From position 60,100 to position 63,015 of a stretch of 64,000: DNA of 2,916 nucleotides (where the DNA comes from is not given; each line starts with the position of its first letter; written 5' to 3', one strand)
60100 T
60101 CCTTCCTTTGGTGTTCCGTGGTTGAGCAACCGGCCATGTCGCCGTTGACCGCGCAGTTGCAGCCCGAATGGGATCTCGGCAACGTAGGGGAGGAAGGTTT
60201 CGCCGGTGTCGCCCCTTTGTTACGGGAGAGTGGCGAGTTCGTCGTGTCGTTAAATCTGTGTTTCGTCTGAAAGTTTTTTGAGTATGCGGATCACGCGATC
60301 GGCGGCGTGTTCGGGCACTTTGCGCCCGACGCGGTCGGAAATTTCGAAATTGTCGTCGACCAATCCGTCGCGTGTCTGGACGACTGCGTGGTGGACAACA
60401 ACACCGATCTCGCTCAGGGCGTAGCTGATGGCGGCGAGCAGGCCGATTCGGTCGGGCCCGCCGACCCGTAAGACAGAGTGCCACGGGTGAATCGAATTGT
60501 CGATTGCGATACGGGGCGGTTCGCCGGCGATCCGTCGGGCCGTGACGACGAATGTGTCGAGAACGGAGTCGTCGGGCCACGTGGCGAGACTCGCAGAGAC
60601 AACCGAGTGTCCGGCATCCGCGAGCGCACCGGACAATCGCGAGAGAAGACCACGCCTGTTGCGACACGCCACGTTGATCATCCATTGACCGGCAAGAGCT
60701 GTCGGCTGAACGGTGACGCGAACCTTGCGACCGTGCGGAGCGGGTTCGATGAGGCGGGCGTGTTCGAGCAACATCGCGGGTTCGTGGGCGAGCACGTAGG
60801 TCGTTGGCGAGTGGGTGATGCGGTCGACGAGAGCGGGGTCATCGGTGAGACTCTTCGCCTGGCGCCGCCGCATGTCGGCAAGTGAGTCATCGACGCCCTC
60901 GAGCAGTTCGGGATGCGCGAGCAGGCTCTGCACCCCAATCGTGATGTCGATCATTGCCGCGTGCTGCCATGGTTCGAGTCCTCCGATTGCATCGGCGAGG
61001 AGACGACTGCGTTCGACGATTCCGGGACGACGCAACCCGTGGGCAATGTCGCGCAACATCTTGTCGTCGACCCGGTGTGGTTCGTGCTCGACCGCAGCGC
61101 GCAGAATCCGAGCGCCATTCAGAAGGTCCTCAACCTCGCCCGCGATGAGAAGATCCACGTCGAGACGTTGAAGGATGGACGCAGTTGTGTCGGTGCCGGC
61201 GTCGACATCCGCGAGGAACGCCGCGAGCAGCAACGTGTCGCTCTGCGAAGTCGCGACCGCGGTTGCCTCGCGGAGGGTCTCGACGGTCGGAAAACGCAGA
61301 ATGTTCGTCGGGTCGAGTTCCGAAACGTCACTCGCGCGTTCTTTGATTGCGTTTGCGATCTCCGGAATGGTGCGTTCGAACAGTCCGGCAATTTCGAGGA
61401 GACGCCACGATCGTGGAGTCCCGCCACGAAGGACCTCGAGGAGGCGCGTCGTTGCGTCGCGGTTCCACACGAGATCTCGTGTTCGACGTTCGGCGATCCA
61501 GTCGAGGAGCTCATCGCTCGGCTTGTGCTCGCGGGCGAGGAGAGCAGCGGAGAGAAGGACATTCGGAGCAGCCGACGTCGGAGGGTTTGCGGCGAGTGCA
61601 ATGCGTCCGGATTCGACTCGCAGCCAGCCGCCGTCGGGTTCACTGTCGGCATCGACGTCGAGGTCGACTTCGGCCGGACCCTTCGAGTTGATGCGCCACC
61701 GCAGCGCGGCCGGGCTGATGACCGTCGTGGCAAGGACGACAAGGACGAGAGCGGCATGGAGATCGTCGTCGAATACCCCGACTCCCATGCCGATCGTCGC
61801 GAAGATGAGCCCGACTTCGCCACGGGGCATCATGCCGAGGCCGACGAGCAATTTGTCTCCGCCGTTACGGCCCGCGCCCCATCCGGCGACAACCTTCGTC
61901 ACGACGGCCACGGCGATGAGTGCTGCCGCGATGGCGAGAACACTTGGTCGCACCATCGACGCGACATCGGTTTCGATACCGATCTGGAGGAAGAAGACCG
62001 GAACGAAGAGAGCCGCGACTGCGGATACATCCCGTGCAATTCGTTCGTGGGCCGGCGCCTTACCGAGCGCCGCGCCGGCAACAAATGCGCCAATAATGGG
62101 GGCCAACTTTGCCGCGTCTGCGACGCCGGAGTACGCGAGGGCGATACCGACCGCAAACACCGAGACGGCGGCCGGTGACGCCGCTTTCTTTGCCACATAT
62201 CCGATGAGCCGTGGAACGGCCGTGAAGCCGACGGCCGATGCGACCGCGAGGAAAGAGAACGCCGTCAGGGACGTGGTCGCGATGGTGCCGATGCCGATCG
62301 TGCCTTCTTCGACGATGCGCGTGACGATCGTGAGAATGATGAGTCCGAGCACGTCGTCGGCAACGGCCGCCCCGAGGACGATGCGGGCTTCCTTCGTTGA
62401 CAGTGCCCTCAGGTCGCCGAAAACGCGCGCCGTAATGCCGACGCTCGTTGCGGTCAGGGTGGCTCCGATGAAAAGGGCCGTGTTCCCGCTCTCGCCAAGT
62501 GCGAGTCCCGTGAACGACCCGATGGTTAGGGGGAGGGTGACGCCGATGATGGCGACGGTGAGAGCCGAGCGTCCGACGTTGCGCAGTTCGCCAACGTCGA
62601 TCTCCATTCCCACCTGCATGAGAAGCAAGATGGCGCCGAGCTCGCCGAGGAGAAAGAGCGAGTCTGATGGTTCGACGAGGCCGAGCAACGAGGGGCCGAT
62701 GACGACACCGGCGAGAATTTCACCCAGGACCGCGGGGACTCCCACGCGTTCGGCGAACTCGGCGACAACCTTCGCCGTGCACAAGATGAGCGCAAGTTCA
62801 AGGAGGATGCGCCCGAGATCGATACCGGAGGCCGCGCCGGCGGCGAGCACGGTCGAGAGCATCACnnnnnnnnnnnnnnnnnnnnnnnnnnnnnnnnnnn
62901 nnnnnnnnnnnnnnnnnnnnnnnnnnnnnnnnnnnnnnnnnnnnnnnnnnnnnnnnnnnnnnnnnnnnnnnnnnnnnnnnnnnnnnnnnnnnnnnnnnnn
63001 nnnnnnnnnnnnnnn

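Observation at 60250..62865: CPA2 cation/proton antiporter fused to a nucleotidyltransferase-less, HD-degenerate GlnD-like ACT-ACT sensor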

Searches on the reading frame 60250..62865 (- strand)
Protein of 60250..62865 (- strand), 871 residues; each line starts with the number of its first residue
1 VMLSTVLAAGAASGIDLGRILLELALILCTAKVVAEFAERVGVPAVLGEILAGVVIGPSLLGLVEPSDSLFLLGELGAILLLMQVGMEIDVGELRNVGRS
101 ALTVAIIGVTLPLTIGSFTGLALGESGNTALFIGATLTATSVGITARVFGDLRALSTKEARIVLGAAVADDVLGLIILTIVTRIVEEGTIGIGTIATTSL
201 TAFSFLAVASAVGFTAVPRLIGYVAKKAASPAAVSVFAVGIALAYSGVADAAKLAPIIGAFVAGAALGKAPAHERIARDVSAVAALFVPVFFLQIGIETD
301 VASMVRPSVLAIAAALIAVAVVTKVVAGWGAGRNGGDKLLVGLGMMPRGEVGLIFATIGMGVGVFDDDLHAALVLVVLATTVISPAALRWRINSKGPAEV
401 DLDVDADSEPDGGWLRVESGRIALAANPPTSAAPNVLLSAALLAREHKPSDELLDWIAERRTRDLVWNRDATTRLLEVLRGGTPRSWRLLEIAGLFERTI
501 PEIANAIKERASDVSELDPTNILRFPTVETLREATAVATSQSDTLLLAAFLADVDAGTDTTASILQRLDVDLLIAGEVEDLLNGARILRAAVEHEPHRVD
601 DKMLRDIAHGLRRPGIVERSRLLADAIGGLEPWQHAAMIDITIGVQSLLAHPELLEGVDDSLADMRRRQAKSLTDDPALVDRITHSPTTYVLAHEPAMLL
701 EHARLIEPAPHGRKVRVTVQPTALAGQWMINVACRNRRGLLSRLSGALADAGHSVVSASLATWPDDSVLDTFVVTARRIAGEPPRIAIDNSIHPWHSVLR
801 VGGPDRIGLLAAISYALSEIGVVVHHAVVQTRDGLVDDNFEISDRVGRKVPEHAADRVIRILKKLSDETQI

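Call 3: search_protein_families(library=pfam, proteins=[window:60250-62865:-], max_evalue=1)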
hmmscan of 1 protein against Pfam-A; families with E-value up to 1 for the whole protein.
window:60250-62865:- (871 aa): 6 families
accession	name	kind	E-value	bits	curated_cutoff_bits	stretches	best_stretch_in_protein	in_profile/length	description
PF00999.27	Na_H_Exchanger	-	5.8e-57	193.7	26.2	1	29-388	5-369/375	Sodium/hydrogen exchanger, transmembrane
PF01842.31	ACT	-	2.8e-11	43.4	27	2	729-765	2-38/66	ACT domain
PF22754.3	bHLH-TF_ACT-like_plant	-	0.00011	22.8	27.6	1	726-777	9-58/75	Plant bHLH transcription factor, ACT-like domain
PF13291.12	ACT_4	-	0.00014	22.9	27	0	730-765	9-44/80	ACT domain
PF13740.12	ACT_6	-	0.0063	16.8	23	0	798-824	4-30/76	ACT domain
PF24931.1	ACT_ACR9_3rd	-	0.019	15.4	27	1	786-856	2-73/98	ACR9-like, ACT-like domain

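Call 4: search_protein_families(library=ncbifam, proteins=[window:60250-62865:-], max_evalue=1)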
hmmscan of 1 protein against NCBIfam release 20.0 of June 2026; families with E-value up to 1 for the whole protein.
window:60250-62865:- (871 aa): 14 families
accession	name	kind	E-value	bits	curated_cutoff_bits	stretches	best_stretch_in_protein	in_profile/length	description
TIGR00932.1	2a37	subfamily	1.6e-46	159.1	238.3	1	29-300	2-275/275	monovalent cation:proton antiporter-2 (CPA2) family protein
NF003467.0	PRK05092.1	equivalog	9.8e-21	73.2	959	2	668-776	679-790/940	[protein-PII] uridylyltransferase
NF045626.1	FeTrans_MagA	equivalog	5.5e-19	68.4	700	1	24-386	11-372/386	iron transporter MagA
TIGR01693.1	UTase_glnD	equivalog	2e-18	66.1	519.4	2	682-776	623-717/850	[protein-PII] uridylyltransferase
NF002895.0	PRK03381.1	equivalog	8.7e-17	60.5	631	3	779-856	691-768/782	[protein-PII] uridylyltransferase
NF002924.0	PRK03562.1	equivalog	2.3e-16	59.4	752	1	20-387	6-375/623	glutathione-regulated potassium-efflux system protein KefC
NF007950.1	PRK10669.1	equivalog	4.2e-14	52.3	700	1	28-383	15-375/547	YbaL family putative K(+) efflux transporter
NF002973.0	PRK03659.1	equivalog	2.8e-12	46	804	1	22-385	8-370/602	glutathione-regulated potassium-efflux system protein KefB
NF002837.0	PRK03059.1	equivalog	9.7e-09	33.8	1010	2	714-791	774-850/857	[protein-PII] uridylyltransferase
NF001366.0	PRK00275.1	equivalog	5.3e-06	24.6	1299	1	783-850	801-868/895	[protein-PII] uridylyltransferase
NF002487.0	PRK01759.1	equivalog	2e-05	23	890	1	644-776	605-734/862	bifunctional uridylyltransferase/uridylyl-removing protein GlnD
NF003347.0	PRK04374.1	equivalog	2.5e-05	22.6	1567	1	783-857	783-857/869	[protein-PII] uridylyltransferase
NF003448.0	PRK05007.1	equivalog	8.9e-05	20.5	1255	1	687-775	662-749/884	bifunctional uridylyltransferase/uridylyl-removing protein GlnD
NF052346.1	PAB0415_fam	hypoth_equivalog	0.061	13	250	1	526-578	38-86/205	PAB0415 family putative ATP pyrophosphatase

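Call 12: find_encoding_contigs(protein=window:60253-62865:-, flank=10000, max_places=4)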
Protein window:60253-62865:- (871 aa): no gene with exactly this product is on record in the collection.
